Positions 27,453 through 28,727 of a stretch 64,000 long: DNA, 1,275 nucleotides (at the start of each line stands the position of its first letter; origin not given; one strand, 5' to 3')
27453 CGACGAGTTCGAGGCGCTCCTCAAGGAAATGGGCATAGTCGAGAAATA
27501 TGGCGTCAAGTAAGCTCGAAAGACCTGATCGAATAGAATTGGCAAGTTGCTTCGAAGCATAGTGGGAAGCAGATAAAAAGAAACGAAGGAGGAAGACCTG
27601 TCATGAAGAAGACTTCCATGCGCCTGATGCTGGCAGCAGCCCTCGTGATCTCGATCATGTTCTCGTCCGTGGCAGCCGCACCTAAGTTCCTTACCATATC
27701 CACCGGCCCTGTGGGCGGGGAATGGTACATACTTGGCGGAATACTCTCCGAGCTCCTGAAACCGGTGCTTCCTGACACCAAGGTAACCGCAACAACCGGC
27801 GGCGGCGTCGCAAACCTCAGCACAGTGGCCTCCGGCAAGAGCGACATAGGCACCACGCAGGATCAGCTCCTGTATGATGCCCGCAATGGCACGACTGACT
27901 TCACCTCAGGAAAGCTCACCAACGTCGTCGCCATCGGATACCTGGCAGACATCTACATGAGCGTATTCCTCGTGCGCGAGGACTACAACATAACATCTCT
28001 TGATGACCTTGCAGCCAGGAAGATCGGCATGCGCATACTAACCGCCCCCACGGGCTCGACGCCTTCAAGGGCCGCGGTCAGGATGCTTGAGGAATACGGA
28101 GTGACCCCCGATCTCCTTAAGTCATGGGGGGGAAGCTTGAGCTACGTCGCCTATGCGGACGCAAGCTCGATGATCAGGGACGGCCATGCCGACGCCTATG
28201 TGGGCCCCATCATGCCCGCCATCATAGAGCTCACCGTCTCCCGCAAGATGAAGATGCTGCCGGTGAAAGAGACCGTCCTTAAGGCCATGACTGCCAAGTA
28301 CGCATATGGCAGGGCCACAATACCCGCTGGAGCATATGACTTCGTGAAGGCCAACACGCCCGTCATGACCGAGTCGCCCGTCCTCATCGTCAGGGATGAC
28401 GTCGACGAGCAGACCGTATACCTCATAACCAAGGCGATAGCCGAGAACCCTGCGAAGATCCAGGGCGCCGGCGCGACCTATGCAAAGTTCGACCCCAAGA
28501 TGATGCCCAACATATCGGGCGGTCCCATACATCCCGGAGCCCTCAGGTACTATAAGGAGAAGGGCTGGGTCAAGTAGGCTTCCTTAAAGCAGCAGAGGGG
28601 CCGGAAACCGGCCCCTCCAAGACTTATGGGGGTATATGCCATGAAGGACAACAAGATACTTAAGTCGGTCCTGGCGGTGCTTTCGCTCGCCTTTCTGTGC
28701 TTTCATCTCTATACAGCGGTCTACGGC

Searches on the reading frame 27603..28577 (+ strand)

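Call 72: search_protein_families(library=pfam, proteins=[window:27603-28577:+])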
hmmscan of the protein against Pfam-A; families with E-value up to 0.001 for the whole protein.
window:27603-28577:+ (324 aa): 3 families
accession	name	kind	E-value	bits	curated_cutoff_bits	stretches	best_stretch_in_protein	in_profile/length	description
PF16868.10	NMT1_3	-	3.2e-49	168.5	27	1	32-321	1-289/289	NMT1-like family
PF09084.16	NMT1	-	2.2e-05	24.9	20.5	1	70-204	33-149/216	NMT1/THI5 like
PF12974.12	Phosphonate-bd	-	0.00041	20.2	27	0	118-172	85-136/242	ABC transporter, phosphonate, periplasmic substrate-binding protein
